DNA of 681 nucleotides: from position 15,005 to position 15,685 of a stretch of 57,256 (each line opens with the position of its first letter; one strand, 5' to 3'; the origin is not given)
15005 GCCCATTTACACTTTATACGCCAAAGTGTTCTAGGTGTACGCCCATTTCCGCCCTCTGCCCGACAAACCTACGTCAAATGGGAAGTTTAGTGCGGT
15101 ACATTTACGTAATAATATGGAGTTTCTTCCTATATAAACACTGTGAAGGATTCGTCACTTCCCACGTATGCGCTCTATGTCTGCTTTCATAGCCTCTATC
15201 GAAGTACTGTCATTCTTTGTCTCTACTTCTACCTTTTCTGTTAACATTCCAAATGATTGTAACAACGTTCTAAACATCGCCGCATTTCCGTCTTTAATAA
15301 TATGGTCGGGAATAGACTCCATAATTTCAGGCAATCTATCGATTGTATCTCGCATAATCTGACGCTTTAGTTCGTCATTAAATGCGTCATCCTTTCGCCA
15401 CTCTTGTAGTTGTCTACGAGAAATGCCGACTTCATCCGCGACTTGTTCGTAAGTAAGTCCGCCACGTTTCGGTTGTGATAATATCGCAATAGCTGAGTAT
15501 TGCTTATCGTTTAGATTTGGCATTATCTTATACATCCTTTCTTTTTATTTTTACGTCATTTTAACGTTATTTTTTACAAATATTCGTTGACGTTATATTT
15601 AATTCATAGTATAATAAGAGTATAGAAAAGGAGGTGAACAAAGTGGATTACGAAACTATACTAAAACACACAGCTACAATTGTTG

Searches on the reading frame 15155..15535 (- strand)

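Call 10: search_protein_families(library=pfam, max_evalue=10, proteins=[window:15155-15535:-])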
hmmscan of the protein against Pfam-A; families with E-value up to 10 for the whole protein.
window:15155-15535:- (126 aa): 14 families
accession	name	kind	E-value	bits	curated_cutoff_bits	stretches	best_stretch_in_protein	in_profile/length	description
PF13022.12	HTH_Tnp_1_2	-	1.4e-10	41.8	27.9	1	1-110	1-111/122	Helix-turn-helix of insertion element transposase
PF13384.12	HTH_23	-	9.2e-06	25.8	24.6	1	18-48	10-39/50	Homeodomain-like domain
PF13518.12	HTH_28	-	0.00082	19.8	25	1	23-49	10-35/52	Helix-turn-helix domain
PF01381.28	HTH_3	-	0.00097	19.6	23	1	24-48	7-31/55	Helix-turn-helix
PF01527.26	HTH_Tnp_1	-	0.0039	17.8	24.1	1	22-54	19-50/75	Transposase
PF12844.13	HTH_19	-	0.0052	17.1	30.2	1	26-49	12-35/64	Helix-turn-helix domain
PF13551.12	HTH_29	-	0.022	15.3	28.1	1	23-49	9-35/64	Winged helix-turn helix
PF04545.22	Sigma70_r4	-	0.025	14.5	24.1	1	25-40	19-34/50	Sigma-70, region 4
PF11101.13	DUF2884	-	0.031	14.4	30.6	1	31-115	115-196/228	Protein of unknown function (DUF2884)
PF20432.4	Xre-like-HTH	-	0.092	13.5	25.8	1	24-47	21-43/63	Antitoxin Xre-like helix-turn-helix domain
PF12728.13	HTH_17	-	0.095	13.4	27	1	27-49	2-24/51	Helix-turn-helix domain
PF13560.12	HTH_31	-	0.12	13.1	27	1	24-44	12-32/64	Helix-turn-helix domain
PF02954.25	HTH_8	-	0.17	12.1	22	1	31-44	23-36/42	Bacterial regulatory protein, Fis family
PF08281.18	Sigma70_r4_2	-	0.17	12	25.7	1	25-41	25-41/54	Sigma-70, region 4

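Call 11: search_protein_families(library=phrogs, max_evalue=10, proteins=[window:15155-15535:-])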
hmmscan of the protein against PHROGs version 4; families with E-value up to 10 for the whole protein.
window:15155-15535:- (126 aa): 29 families (the best 25 are shown)
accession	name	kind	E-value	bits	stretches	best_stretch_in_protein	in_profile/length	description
phrog_2538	-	head and packaging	9.4e-20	72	1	8-124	3-126/129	terminase small subunit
phrog_7344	-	head and packaging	3.1e-10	41.5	1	6-121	11-126/161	terminase small subunit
phrog_309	-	head and packaging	2.3e-05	25.5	1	23-58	153-189/319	terminase small subunit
phrog_509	-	head and packaging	0.00036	21.2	1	19-59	14-54/238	terminase small subunit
phrog_24579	-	head and packaging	0.00051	21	1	7-62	13-67/126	terminase small subunit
phrog_36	-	transcription regulation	0.00086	20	1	26-58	155-185/220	transcriptional regulator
phrog_5301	-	transcription regulation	0.0026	18.9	1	21-55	15-49/132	transcriptional repressor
phrog_4779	-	transcription regulation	0.003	19.1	1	23-73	12-57/98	transcriptional regulator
phrog_4151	-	DNA, RNA and nucleotide metabolism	0.0038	18.1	1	25-59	19-53/154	DNA binding protein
phrog_4494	-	unknown function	0.005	18.3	1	26-80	18-77/109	-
phrog_3218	-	head and packaging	0.005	17.6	1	3-81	14-88/152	terminase small subunit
phrog_1889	-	head and packaging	0.0097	16.4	1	23-59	19-55/276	terminase small subunit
phrog_28310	-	unknown function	0.01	17.2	1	23-58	20-56/76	-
phrog_7950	-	transcription regulation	0.013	16.6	1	23-49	17-43/68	transcriptional repressor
phrog_645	-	DNA, RNA and nucleotide metabolism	0.021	15.9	1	24-81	35-95/196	Rnase E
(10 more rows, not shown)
